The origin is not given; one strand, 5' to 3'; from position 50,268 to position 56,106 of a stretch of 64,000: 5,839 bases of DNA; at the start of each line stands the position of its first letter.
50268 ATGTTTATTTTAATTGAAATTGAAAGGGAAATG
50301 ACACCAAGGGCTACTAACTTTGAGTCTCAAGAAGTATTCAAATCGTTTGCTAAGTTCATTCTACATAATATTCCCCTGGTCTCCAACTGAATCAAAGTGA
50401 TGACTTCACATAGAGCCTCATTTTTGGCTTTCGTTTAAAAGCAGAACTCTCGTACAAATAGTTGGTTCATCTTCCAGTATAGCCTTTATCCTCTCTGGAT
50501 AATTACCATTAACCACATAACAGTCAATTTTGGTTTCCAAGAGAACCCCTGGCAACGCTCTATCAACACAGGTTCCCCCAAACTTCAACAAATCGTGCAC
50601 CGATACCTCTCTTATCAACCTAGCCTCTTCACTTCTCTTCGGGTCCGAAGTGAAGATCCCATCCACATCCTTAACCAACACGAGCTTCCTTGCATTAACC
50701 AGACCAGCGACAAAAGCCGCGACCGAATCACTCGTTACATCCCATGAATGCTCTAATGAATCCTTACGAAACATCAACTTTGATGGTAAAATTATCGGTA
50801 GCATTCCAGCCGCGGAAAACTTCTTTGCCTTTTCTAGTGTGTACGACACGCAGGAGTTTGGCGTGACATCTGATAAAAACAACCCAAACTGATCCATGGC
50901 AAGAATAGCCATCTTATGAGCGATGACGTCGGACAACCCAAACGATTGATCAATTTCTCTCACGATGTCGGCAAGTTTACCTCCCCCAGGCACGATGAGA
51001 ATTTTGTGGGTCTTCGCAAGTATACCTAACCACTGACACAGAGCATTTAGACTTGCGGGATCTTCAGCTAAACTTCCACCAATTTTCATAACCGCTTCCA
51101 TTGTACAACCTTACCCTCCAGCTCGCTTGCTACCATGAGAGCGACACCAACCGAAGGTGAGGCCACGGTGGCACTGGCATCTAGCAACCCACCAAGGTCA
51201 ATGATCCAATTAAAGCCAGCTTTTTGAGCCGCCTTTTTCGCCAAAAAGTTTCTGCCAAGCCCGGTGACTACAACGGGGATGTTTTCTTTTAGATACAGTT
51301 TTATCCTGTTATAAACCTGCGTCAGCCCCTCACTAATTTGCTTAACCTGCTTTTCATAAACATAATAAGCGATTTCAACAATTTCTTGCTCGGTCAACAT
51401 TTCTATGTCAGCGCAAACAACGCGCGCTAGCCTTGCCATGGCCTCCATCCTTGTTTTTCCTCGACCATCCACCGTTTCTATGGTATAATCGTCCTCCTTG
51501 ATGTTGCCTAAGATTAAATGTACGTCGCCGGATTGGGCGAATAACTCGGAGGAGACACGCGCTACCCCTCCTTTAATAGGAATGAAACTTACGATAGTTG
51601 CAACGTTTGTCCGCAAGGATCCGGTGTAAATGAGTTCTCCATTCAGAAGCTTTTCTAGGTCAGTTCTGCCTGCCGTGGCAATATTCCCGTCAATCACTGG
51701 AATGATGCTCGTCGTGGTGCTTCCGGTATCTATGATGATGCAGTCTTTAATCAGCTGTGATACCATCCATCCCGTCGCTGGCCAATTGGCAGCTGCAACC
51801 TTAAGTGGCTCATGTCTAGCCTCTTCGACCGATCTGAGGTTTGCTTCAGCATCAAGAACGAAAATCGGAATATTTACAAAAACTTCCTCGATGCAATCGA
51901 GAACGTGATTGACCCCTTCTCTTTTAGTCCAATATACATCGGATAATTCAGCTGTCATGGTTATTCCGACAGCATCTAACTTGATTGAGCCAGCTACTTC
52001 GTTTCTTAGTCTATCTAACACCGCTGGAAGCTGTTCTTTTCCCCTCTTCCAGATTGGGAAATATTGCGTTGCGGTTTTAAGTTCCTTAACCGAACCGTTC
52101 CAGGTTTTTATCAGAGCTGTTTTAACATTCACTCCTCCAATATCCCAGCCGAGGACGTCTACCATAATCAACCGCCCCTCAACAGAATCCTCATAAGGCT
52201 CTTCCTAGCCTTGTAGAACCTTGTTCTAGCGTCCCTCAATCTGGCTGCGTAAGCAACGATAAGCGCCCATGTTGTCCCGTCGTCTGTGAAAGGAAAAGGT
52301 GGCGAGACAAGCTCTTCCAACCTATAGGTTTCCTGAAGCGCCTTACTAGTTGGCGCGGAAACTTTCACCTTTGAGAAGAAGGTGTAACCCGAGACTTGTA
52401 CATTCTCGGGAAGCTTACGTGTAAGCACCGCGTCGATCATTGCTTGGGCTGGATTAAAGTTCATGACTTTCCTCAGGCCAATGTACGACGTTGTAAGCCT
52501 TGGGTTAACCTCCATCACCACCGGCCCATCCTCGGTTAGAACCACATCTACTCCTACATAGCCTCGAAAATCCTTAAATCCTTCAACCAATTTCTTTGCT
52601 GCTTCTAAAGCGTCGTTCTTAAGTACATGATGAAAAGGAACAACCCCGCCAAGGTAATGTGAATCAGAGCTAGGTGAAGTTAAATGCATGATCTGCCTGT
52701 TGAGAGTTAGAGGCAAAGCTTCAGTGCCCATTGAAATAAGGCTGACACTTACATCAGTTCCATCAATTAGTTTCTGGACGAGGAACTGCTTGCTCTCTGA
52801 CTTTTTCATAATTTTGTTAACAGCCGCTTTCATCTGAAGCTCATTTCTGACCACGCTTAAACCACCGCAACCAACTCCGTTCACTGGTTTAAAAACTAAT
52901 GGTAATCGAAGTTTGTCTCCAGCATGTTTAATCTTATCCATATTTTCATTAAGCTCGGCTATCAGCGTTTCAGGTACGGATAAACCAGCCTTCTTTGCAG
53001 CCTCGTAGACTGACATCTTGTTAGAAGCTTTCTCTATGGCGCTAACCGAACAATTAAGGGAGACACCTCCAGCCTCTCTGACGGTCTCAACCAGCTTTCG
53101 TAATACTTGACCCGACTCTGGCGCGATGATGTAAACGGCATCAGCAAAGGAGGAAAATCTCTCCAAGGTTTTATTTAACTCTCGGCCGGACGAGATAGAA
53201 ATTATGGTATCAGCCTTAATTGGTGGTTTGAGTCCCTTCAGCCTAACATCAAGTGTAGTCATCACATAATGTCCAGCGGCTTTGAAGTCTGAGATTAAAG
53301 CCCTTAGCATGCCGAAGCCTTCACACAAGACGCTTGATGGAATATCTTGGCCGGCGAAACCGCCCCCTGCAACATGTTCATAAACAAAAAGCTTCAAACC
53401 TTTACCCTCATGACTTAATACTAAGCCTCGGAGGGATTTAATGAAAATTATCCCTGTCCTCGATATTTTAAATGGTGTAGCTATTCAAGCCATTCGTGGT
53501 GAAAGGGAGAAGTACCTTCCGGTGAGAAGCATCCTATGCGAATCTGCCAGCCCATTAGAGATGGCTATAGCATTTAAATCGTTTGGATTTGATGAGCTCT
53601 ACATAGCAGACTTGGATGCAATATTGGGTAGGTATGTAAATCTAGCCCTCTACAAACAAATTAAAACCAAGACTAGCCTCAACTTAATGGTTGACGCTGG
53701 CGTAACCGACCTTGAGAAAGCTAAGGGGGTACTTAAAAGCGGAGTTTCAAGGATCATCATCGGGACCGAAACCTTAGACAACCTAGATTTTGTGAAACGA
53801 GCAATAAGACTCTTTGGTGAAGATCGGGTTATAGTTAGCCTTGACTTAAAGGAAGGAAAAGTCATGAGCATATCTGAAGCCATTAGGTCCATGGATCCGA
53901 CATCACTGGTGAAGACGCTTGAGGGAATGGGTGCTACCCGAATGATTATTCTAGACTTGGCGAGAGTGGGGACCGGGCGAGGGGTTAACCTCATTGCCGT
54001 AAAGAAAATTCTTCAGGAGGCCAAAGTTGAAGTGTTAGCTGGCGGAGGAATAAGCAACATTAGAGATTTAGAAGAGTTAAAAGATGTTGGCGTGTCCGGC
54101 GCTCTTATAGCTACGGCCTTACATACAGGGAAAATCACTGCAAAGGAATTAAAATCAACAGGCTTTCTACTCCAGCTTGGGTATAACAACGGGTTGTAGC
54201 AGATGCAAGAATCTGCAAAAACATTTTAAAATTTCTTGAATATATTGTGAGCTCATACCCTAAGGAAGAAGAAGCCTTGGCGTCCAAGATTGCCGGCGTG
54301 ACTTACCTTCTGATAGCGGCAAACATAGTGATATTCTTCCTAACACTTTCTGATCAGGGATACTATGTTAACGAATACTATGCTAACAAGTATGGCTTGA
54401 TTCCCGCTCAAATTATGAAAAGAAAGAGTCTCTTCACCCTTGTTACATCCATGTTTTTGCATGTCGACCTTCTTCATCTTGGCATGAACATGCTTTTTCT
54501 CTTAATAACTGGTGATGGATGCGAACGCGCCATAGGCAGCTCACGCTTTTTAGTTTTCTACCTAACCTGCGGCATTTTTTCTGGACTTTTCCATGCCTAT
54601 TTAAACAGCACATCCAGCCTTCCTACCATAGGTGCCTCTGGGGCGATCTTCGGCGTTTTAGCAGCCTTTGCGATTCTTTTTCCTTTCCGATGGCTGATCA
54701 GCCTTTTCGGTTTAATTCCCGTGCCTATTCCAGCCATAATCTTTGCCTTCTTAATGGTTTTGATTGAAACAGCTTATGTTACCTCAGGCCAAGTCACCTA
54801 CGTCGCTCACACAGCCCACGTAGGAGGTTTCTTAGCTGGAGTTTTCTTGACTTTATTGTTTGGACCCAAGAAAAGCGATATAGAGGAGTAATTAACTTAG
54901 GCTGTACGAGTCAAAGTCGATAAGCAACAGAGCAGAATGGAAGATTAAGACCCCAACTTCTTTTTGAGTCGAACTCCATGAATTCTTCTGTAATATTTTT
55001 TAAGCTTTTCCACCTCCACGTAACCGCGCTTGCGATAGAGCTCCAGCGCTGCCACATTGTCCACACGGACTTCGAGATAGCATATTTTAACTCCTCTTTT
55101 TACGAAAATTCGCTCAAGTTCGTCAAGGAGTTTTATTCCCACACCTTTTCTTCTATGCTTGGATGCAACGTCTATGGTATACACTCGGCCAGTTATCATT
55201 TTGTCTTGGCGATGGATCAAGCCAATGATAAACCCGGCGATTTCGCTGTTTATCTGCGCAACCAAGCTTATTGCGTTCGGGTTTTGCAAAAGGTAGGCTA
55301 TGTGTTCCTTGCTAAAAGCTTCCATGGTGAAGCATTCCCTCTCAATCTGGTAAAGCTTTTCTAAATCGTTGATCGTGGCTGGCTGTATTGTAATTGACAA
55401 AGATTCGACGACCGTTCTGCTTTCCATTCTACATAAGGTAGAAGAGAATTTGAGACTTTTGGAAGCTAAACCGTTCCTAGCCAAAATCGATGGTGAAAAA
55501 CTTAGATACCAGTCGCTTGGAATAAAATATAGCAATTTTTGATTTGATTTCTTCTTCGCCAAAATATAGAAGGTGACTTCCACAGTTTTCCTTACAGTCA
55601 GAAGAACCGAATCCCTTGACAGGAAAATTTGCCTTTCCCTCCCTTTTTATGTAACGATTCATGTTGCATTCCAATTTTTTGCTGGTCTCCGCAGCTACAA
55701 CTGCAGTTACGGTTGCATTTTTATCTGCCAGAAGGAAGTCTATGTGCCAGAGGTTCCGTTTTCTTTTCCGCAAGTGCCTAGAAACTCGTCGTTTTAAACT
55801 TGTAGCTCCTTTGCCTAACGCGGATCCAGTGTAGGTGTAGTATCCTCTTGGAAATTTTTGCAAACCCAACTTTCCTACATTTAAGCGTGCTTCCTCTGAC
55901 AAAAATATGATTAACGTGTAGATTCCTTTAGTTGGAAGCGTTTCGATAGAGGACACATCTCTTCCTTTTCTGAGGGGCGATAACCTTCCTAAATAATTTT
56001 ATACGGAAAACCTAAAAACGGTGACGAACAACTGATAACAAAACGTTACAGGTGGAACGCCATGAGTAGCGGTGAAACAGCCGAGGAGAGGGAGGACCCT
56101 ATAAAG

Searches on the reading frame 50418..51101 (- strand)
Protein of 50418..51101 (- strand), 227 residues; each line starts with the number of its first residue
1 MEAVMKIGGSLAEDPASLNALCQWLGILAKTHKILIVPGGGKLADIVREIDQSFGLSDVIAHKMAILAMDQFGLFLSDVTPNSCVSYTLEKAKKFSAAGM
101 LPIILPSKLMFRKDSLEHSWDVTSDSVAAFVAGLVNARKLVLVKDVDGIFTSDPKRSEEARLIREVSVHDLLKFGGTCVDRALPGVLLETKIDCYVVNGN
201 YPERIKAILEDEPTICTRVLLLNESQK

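Call 72: search_protein_families(library=pfam, max_evalue=0.00001, proteins=[window:50418-51101:-])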
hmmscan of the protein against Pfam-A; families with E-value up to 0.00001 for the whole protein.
window:50418-51101:- (227 aa): 1 family
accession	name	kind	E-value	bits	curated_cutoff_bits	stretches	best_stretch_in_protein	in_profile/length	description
PF00696.33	AA_kinase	-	7.1e-27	95.1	24.9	1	3-197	3-233/234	Amino acid kinase family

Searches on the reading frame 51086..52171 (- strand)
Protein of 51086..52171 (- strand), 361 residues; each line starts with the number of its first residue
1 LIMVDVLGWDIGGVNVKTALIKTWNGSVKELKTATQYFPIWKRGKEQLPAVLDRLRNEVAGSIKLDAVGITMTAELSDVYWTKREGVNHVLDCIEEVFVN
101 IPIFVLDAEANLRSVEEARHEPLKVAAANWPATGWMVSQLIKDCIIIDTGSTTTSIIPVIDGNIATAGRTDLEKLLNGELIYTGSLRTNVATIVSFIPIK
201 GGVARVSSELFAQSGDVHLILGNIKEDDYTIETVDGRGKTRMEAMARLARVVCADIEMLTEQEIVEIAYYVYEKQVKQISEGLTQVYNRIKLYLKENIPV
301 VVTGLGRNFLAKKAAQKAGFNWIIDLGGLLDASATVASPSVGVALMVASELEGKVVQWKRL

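Call 72: search_protein_families(library=pfam, max_evalue=0.00001, proteins=[window:51086-52171:-])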
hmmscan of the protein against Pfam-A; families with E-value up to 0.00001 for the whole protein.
window:51086-52171:- (361 aa): 1 family
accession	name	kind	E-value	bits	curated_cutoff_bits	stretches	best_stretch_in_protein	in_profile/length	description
PF01968.24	Hydantoinase_A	-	6.7e-30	104.8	22.9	1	67-324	2-269/291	Hydantoinase/oxoprolinase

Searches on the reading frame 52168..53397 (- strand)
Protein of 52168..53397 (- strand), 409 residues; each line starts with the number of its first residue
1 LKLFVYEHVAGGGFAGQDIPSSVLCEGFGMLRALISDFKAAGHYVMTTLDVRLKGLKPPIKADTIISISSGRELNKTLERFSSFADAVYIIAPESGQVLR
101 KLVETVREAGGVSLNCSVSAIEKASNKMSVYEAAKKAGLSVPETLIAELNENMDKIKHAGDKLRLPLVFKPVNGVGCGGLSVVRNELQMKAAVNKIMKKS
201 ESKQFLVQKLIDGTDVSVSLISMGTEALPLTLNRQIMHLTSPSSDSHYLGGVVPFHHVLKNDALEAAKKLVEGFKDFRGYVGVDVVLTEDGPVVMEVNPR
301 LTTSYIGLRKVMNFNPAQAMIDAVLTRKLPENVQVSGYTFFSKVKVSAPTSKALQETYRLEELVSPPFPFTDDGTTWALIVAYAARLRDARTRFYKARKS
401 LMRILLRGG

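Call 72: search_protein_families(library=pfam, max_evalue=0.00001, proteins=[window:52168-53397:-])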
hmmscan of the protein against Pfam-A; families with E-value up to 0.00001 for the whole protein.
window:52168-53397:- (409 aa): 7 families
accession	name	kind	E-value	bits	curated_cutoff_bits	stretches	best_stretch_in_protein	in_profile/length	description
PF02655.19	ATP-grasp_3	-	1e-37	130.2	23.2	1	124-304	1-160/160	ATP-grasp domain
PF18301.6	preATP-grasp_3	-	1.6e-12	47.9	26.3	1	45-121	3-76/76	pre ATP-grasp 3 domain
PF14397.11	ATPgrasp_ST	-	1e-08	35.2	31.4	0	248-301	207-256/278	Sugar-transfer associated ATP-grasp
PF07478.18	Dala_Dala_lig_C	-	3.9e-08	33.5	24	1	137-299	5-174/204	D-ala D-ala ligase C-terminus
PF13535.11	ATP-grasp_4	-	7e-07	29.4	27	1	164-300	2-151/160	ATP-grasp domain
PF08443.16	RimK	-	3.4e-06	27.2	21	0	124-322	1-186/188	RimK-like ATP-grasp domain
PF01071.24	GARS_A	-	8.8e-06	26.1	27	0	151-301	24-189/194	Phosphoribosylglycinamide synthetase, ATP-grasp (A) domain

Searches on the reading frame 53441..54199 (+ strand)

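Call 72: search_protein_families(library=pfam, max_evalue=0.00001, proteins=[window:53441-54199:+])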
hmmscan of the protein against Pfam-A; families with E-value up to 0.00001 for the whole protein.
window:53441-54199:+ (252 aa): 2 families
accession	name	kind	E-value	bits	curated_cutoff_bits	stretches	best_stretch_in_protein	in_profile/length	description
PF00977.27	His_biosynth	-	1.9e-52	178.4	23.6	1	2-233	1-228/228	Histidine biosynthesis protein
PF05690.20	ThiG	-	4.5e-06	26.6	23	0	155-230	135-210/247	Thiazole biosynthesis protein ThiG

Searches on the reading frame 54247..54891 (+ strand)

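Call 72: search_protein_families(library=pfam, max_evalue=0.00001, proteins=[window:54247-54891:+])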
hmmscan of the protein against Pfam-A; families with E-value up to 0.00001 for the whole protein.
window:54247-54891:+ (214 aa): 1 family
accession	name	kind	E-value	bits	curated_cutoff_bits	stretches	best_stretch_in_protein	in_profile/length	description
PF01694.28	Rhomboid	-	1.1e-32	113.7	22.6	1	61-206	3-141/143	Rhomboid domain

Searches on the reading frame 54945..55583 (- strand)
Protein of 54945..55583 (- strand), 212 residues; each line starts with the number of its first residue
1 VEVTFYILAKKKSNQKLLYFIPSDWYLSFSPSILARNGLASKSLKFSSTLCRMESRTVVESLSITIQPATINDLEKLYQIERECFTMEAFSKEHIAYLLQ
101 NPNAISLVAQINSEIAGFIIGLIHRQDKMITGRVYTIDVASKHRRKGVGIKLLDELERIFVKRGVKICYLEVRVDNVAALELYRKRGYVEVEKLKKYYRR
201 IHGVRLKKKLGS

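Call 72: search_protein_families(library=pfam, max_evalue=0.00001, proteins=[window:54945-55583:-])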
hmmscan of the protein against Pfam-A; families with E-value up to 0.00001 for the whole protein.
window:54945-55583:- (212 aa): 4 families
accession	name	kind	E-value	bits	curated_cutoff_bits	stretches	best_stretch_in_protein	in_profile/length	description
PF00583.31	Acetyltransf_1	-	1.2e-18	67.9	20.7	1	75-188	2-116/116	Acetyltransferase (GNAT) family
PF13673.13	Acetyltransf_10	-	2.7e-11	44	23.6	1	83-197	11-115/128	Acetyltransferase (GNAT) domain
PF13508.13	Acetyltransf_7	-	5.2e-11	43.2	27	1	104-190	3-84/84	Acetyltransferase (GNAT) domain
PF08445.16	FR47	-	2.5e-06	27.8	22.1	1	131-192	21-81/86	FR47-like protein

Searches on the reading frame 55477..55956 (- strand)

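Call 72: search_protein_families(library=pfam, max_evalue=0.00001, proteins=[window:55477-55956:-])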
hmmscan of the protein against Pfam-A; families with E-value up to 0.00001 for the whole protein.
window:55477-55956:- (159 aa): 1 family
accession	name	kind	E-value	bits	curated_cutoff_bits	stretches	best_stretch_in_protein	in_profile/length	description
PF01986.22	DUF123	-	2.6e-26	92.4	25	1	34-131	2-95/95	Domain of unknown function DUF123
